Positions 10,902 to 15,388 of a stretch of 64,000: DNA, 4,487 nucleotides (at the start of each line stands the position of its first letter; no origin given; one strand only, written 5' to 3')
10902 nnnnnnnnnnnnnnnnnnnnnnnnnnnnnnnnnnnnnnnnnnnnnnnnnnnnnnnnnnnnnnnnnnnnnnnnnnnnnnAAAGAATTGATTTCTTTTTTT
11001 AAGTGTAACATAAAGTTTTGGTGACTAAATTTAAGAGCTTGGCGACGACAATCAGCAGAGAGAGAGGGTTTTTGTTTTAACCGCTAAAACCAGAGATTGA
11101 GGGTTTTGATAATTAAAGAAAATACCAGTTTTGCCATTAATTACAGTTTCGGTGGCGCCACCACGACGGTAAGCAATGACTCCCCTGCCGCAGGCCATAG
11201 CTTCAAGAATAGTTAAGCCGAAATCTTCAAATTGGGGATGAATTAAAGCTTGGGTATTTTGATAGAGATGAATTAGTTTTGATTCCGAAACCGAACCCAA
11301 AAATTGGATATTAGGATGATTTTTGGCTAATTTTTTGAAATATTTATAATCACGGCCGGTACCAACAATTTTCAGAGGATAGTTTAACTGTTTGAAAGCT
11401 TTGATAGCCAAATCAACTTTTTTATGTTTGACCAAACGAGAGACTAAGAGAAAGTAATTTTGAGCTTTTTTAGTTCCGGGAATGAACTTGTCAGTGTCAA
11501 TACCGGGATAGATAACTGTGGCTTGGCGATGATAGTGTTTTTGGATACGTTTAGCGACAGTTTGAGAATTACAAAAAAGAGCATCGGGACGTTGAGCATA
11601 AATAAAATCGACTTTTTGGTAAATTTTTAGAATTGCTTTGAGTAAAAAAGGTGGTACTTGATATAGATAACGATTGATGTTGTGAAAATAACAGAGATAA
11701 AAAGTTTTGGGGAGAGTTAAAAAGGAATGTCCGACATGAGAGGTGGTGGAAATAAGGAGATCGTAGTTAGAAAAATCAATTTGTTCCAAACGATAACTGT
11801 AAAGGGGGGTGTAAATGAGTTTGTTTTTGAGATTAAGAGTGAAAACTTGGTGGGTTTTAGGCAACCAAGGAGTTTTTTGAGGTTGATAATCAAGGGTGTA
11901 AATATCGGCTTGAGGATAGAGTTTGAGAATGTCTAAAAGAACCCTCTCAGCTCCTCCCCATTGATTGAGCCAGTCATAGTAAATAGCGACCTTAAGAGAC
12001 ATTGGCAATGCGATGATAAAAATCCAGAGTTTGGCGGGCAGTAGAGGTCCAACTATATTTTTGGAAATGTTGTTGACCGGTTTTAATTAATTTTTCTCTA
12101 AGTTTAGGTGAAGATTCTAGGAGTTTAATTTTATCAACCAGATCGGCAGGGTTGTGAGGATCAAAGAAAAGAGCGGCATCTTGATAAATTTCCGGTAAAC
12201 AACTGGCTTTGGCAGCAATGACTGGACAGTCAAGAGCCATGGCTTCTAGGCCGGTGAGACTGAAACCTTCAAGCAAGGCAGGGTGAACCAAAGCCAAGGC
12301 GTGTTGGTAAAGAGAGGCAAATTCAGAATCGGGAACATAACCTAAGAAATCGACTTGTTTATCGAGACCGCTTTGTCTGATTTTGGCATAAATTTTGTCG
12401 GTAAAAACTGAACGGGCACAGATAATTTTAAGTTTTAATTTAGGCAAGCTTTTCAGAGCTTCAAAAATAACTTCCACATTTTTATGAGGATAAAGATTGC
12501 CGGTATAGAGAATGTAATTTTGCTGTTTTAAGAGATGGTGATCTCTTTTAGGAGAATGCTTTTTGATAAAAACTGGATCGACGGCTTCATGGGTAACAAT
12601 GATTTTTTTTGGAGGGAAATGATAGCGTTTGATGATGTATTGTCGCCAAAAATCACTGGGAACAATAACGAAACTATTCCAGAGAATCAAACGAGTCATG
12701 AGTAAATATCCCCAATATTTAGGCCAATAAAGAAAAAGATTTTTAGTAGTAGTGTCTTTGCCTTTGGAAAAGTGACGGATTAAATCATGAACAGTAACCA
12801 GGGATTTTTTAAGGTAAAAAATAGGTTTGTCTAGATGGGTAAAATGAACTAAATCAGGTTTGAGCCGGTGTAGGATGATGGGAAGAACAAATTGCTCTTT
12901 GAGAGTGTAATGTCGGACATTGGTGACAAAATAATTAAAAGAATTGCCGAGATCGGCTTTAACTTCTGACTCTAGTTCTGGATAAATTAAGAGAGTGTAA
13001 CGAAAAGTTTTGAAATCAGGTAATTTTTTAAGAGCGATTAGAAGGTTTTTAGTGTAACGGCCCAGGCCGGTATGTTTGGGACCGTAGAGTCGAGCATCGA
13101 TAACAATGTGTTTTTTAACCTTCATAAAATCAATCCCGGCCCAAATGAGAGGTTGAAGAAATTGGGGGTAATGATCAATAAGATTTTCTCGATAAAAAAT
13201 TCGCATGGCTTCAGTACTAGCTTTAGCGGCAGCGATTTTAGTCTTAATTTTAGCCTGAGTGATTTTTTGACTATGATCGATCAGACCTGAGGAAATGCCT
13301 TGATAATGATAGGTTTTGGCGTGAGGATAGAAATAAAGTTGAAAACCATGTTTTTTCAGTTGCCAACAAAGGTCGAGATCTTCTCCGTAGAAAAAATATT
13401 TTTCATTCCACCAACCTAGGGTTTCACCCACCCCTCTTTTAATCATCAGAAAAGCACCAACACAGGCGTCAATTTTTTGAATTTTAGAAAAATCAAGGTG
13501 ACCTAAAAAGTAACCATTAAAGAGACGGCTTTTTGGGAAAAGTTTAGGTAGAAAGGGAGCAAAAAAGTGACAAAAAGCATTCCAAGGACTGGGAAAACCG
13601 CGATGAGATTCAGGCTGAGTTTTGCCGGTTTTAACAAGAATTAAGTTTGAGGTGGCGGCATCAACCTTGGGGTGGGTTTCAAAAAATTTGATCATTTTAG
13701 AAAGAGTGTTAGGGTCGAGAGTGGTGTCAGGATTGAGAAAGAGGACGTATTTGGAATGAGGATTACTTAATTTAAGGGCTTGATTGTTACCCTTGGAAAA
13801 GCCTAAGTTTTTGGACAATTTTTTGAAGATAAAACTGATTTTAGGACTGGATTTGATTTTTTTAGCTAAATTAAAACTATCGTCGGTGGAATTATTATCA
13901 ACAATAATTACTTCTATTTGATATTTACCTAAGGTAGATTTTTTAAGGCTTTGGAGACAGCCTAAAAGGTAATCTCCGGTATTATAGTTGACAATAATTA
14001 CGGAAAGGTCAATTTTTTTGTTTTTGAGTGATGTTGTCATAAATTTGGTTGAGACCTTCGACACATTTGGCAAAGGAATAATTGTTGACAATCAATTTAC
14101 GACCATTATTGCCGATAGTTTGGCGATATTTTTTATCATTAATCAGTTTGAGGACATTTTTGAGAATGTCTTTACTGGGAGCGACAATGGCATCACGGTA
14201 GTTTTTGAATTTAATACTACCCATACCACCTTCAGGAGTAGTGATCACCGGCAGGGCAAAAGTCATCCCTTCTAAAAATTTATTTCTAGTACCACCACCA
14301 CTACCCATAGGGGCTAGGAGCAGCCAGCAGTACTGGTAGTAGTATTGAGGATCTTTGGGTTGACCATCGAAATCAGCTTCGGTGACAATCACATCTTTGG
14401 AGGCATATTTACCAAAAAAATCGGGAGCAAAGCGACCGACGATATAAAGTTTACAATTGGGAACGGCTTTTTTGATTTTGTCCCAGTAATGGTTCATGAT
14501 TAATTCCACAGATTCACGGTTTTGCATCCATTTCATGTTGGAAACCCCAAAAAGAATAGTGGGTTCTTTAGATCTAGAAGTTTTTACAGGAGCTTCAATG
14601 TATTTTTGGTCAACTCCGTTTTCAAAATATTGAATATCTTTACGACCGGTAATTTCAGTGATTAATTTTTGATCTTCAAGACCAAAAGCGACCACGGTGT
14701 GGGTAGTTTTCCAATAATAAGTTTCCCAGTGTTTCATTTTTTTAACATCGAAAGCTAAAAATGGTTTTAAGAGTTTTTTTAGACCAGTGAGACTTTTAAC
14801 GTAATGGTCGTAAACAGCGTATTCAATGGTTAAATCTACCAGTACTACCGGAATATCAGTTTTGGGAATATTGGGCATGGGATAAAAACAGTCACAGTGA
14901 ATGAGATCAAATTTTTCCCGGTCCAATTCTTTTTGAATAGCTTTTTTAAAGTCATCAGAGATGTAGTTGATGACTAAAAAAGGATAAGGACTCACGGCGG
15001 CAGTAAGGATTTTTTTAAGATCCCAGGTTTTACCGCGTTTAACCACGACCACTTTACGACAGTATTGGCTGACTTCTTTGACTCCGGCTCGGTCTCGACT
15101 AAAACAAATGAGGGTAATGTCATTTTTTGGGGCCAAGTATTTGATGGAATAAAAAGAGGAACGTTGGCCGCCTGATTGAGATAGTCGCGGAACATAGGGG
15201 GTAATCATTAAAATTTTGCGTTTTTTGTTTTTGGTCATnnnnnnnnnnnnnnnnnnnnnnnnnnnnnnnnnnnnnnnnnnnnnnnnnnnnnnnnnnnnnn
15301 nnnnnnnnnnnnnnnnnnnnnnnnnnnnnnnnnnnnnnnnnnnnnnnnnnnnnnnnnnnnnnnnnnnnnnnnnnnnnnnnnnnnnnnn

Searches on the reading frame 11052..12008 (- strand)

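Call 49: search_protein_families(library=pfam, proteins=[window:11052-12008:-], max_evalue=0.0001)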
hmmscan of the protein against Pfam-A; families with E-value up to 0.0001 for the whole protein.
window:11052-12008:- (318 aa): 3 families
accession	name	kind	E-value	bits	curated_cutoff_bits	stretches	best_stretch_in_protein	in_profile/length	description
PF00534.26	Glycos_transf_1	-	1.2e-31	110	26.4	1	171-311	3-153/172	Glycosyl transferases group 1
PF13692.12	Glyco_trans_1_4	-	1.1e-22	81.3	27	1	184-310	2-136/142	Glycosyl transferases group 1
PF13439.12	Glyco_transf_4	-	7.2e-12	46.1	28.5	1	17-174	1-170/170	Glycosyltransferase Family 4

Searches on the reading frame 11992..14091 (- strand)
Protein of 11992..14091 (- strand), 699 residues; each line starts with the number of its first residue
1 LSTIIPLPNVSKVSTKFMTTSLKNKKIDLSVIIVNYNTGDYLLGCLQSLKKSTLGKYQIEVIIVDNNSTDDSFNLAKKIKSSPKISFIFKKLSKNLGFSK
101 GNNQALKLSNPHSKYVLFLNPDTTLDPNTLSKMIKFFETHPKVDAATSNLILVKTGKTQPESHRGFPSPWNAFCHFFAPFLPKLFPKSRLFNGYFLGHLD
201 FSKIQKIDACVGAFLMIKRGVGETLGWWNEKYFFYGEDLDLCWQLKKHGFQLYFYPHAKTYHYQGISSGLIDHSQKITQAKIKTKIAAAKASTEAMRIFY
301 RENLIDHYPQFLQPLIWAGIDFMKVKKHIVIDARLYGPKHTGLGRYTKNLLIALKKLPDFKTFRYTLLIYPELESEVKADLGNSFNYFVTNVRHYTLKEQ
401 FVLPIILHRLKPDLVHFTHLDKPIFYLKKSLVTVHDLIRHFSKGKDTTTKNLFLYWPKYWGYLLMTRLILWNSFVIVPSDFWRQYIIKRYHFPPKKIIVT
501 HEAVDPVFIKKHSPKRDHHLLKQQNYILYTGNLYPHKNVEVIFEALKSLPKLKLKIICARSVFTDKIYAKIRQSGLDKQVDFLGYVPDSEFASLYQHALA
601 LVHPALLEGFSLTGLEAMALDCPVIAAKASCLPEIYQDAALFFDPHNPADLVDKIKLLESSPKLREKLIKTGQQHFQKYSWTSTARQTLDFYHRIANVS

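Call 49: search_protein_families(library=pfam, proteins=[window:11992-14091:-], max_evalue=0.0001)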
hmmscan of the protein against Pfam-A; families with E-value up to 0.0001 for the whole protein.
window:11992-14091:- (699 aa): 9 families
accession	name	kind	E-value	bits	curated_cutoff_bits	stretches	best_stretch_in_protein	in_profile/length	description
PF00534.26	Glycos_transf_1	-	1.5e-31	109.7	26.4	1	518-674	9-171/172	Glycosyl transferases group 1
PF00535.33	Glycos_transf_2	-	2.4e-22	80.1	23.3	1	30-147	1-114/168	Glycosyl transferase family 2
PF13692.12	Glyco_trans_1_4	-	2.2e-20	73.8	27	1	525-657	2-138/142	Glycosyl transferases group 1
PF13641.12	Glyco_tranf_2_3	-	2.3e-15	57.7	27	1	29-265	3-214/230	Glycosyltransferase like family 2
PF13524.12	Glyco_trans_1_2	-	3.5e-12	46.9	25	1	542-689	5-143/144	Glycosyl transferase-like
PF13439.12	Glyco_transf_4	-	7.4e-11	42.8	28.5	1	342-506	3-168/170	Glycosyltransferase Family 4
PF13632.12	Glyco_trans_2_3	-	2.5e-07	31.2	27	1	115-261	1-122/198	Glycosyl transferase family group 2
PF20706.3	GT4-conflict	-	2.5e-05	23.9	26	1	505-635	178-319/385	Family 4 Glycosyltransferase in conflict systems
PF10111.15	Glyco_tranf_2_2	-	3.3e-05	23.9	27.3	1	56-137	27-106/276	Glycosyltransferase like family 2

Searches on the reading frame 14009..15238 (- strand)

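Call 49: search_protein_families(library=pfam, proteins=[window:14009-15238:-], max_evalue=0.0001)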
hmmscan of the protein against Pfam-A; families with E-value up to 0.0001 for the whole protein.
window:14009-15238:- (409 aa): 3 families
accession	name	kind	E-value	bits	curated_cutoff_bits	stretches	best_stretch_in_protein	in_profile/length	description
PF13692.12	Glyco_trans_1_4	-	5.9e-11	43.2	27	1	231-368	6-142/142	Glycosyl transferases group 1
PF00534.26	Glycos_transf_1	-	3e-09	37.1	26.4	1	252-381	37-171/172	Glycosyl transferases group 1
PF13439.12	Glyco_transf_4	-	2.5e-05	24.8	28.5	0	25-210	5-167/170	Glycosyltransferase Family 4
